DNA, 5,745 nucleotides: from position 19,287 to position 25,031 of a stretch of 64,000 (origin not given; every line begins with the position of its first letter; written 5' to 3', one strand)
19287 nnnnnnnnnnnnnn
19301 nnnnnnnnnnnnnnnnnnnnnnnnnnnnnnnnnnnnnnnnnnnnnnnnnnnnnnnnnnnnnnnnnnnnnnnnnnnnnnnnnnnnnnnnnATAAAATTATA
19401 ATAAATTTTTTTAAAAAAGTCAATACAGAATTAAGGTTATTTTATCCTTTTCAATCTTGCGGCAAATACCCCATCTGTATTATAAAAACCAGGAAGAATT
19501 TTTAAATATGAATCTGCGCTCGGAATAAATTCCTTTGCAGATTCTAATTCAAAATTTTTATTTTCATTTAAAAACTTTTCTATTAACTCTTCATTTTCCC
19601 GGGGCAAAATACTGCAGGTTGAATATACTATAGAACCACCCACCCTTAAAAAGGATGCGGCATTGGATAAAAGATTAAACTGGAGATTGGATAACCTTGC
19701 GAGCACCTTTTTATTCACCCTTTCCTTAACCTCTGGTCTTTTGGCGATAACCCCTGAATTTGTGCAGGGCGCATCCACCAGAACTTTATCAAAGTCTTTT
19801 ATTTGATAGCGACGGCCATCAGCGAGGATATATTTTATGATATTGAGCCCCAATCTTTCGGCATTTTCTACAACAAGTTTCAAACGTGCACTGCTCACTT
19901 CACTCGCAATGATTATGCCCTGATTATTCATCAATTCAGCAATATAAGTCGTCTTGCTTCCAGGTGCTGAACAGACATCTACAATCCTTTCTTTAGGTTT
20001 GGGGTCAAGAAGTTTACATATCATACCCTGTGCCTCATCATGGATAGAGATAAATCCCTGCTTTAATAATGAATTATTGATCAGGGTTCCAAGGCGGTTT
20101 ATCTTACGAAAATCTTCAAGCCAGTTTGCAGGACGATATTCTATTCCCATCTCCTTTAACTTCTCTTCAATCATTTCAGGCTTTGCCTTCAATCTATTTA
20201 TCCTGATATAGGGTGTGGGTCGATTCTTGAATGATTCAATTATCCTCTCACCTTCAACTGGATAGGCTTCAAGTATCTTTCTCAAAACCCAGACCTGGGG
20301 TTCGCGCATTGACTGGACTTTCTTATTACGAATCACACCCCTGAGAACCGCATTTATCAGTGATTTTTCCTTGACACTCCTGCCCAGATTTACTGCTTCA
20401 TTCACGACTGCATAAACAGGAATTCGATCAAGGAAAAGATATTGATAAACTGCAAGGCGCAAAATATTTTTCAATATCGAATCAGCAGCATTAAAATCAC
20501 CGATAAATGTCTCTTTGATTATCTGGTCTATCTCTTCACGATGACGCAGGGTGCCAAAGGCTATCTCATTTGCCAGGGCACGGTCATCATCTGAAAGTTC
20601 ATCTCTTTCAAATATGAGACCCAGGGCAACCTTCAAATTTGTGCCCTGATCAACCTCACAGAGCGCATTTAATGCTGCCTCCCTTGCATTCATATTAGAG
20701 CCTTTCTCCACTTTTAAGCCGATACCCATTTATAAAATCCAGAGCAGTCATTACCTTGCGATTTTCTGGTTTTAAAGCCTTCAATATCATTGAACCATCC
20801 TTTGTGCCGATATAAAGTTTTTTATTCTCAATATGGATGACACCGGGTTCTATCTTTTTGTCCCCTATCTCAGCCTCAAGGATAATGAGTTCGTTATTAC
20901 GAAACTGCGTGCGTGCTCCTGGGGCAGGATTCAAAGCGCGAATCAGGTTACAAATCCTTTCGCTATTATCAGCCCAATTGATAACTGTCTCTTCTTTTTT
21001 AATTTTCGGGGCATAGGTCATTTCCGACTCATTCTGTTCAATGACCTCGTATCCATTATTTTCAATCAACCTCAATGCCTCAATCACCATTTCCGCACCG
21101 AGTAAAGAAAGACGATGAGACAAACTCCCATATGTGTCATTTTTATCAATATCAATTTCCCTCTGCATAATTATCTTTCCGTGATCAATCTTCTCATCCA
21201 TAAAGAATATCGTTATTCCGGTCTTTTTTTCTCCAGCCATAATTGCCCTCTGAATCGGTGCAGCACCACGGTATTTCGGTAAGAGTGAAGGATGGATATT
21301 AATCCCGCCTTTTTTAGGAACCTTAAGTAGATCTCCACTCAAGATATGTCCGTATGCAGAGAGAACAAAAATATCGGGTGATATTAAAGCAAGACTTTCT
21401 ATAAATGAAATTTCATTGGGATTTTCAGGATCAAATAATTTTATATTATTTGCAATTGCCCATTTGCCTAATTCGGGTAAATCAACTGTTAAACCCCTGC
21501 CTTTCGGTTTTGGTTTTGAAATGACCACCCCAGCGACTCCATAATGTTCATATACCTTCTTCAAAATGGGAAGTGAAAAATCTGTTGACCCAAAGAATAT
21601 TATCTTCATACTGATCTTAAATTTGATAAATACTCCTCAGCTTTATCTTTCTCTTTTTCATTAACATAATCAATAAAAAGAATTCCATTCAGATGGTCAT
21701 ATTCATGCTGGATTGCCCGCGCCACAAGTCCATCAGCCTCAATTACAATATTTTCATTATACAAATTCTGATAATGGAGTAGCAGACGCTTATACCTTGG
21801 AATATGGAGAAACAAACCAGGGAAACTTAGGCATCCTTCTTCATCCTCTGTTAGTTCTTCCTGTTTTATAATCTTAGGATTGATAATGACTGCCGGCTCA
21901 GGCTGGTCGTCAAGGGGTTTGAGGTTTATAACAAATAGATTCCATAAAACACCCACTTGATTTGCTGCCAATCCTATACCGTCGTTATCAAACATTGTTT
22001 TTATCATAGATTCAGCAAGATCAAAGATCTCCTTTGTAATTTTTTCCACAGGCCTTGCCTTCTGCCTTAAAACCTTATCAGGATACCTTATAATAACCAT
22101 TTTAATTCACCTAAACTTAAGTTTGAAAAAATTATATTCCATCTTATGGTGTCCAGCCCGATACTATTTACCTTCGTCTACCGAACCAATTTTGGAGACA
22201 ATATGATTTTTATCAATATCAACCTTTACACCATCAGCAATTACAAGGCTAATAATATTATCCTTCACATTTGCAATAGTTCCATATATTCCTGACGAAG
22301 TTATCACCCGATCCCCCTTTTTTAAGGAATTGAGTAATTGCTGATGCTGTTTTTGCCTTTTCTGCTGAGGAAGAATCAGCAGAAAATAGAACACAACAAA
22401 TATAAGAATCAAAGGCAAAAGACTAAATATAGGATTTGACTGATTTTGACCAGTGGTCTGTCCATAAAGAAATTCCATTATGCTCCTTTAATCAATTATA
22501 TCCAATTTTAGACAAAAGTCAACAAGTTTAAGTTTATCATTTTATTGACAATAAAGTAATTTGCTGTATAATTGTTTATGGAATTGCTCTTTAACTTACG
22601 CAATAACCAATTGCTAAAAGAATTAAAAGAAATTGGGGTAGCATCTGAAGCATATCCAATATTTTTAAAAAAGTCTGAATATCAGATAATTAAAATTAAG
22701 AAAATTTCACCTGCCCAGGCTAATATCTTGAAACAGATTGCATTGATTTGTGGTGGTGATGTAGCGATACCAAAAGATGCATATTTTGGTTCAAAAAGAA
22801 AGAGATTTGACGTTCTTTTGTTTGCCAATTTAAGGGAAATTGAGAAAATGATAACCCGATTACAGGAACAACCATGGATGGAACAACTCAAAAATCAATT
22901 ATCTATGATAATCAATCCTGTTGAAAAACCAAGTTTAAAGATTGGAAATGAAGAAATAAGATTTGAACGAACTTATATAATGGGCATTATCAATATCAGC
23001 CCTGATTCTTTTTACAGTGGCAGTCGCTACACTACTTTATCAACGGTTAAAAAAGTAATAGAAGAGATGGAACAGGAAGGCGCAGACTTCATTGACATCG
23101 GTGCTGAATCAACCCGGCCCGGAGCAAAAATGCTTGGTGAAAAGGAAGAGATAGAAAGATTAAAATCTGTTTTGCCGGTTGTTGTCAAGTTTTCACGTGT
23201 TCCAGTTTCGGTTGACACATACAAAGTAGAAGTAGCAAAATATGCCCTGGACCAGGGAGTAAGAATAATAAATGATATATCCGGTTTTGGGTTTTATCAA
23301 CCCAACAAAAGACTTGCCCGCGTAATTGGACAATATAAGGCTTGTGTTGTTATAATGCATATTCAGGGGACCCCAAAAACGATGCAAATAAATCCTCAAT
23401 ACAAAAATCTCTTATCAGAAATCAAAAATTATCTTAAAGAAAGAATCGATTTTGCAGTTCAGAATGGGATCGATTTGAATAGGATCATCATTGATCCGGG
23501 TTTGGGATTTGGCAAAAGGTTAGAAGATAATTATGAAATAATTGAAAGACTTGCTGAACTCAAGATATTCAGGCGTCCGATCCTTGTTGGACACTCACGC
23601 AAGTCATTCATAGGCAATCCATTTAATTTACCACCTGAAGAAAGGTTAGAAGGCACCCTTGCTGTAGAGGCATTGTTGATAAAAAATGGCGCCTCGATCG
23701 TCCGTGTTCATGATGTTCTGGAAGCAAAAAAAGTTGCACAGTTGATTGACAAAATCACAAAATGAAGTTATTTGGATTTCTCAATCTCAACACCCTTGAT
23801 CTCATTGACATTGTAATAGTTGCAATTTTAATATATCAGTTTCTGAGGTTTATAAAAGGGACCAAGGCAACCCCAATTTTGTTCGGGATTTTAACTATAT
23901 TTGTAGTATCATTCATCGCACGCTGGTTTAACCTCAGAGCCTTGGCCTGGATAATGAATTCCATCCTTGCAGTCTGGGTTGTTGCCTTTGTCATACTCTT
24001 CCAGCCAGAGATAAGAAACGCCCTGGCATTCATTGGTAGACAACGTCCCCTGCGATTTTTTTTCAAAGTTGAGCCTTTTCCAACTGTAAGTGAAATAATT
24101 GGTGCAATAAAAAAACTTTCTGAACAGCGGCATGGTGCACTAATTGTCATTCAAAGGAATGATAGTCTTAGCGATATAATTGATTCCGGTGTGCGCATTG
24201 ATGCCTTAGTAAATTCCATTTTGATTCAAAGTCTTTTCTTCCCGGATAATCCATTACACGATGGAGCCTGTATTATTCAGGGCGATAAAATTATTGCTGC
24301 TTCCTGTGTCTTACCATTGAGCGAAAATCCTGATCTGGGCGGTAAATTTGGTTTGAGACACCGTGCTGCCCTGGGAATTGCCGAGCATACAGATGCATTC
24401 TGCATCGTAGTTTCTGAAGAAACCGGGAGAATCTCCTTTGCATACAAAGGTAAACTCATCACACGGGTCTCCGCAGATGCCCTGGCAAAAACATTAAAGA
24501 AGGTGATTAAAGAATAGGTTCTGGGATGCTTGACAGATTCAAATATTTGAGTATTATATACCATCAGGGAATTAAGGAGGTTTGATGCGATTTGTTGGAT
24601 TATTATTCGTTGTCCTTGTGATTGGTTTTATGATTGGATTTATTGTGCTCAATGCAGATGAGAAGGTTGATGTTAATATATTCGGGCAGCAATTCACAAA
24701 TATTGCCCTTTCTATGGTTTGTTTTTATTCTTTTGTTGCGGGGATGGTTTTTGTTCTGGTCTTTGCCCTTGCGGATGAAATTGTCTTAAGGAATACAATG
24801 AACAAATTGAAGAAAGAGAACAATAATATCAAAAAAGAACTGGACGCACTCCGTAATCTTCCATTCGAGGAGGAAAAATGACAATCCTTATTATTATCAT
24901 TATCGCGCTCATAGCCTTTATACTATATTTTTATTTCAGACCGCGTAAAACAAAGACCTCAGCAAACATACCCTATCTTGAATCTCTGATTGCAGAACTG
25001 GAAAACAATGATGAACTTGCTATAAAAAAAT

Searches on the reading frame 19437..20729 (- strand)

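Call 49: search_protein_families(library=pfam, proteins=[window:19437-20729:-], max_evalue=0.00001)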
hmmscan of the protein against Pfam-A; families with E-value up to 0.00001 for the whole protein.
window:19437-20729:- (430 aa): 4 families
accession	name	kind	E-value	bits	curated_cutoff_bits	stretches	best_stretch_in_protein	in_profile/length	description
PF01189.24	Methyltr_RsmB-F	-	7.5e-56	189.4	27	1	240-427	3-199/199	16S rRNA methyltransferase RsmB/F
PF01029.23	NusB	-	5.3e-28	98.5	23.1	1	13-134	1-133/133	NusB family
PF22458.1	RsmF-B_ferredox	-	3e-08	34.1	27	1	147-206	4-63/74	Methyltr_RsmF/B-like, ferredoxin-like domain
PF13847.12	Methyltransf_31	-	5.3e-06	26.6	27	0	244-393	2-129/145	Methyltransferase domain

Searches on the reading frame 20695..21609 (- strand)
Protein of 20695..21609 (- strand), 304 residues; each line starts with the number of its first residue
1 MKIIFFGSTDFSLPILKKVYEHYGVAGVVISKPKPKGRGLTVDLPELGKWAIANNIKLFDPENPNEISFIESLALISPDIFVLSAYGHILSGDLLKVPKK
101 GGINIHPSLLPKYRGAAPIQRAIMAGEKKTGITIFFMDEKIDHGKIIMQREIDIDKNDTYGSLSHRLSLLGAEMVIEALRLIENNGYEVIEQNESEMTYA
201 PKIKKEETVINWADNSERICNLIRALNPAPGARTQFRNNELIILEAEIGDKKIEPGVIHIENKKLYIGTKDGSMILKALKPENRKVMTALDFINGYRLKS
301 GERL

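Call 69: search_protein_families(library=pfam, proteins=[window:20695-21609:-], max_evalue=0.0001)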
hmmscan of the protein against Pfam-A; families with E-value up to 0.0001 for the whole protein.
window:20695-21609:- (304 aa): 2 families
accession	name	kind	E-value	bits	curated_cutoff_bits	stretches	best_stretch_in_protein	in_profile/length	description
PF00551.24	Formyl_trans_N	-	5.6e-39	134.2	26.1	1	1-179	1-181/181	Formyl transferase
PF02911.23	Formyl_trans_C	-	4.8e-24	84.9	21.1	1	202-297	1-100/100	Formyl transferase, C-terminal domain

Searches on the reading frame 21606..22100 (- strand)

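Call 69: search_protein_families(library=pfam, proteins=[window:21606-22100:-], max_evalue=0.0001)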
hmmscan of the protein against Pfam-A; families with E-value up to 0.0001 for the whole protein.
window:21606-22100:- (164 aa): 1 family
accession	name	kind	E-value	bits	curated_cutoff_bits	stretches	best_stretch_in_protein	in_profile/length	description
PF01327.26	Pep_deformylase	-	2.4e-51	173.8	22.8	1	3-151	4-155/156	Polypeptide deformylase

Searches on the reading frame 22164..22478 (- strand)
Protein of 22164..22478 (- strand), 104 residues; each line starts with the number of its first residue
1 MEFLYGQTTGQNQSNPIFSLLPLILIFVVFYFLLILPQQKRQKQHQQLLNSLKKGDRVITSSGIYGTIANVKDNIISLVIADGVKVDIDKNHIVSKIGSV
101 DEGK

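Call 69: search_protein_families(library=pfam, proteins=[window:22164-22478:-], max_evalue=0.0001)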
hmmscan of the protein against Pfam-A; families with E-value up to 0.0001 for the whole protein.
window:22164-22478:- (104 aa): 1 family
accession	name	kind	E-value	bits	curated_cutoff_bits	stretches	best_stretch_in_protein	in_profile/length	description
PF02699.20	YajC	-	2.7e-31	107.7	28.2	1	19-94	2-77/78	Preprotein translocase subunit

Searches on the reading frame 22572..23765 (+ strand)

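Call 50: search_protein_families(library=pfam, proteins=[window:22572-23765:+], max_evalue=0.00001)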
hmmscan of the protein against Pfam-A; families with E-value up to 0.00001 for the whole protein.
window:22572-23765:+ (397 aa): 1 family
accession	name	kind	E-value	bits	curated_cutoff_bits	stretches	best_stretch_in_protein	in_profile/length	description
PF00809.28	Pterin_bind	-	7.5e-76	255.4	25.5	1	137-380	1-244/244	Pterin binding enzyme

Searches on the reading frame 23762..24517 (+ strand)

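Call 70: search_protein_families(library=pfam, proteins=[window:23762-24517:+], max_evalue=0.0001)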
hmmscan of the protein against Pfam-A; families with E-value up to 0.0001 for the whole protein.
window:23762-24517:+ (251 aa): 2 families
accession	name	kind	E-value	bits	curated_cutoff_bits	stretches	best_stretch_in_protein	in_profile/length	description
PF02457.21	DAC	-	5.1e-43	145.9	27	1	115-232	3-119/119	DisA bacterial checkpoint controller nucleotide-binding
PF19293.4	CdaA_N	-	2.3e-13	50.5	23.8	1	7-84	3-81/81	CdaA N-terminal transmembrane domain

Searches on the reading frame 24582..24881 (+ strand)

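Call 70: search_protein_families(library=pfam, proteins=[window:24582-24881:+], max_evalue=0.0001)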
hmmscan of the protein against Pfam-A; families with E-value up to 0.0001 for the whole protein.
window:24582-24881:+ (99 aa): 1 family
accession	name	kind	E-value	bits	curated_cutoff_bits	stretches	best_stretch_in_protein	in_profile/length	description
PF06305.16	LapA_dom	-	6.1e-09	36.1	28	1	27-87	4-63/64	Lipopolysaccharide assembly protein A domain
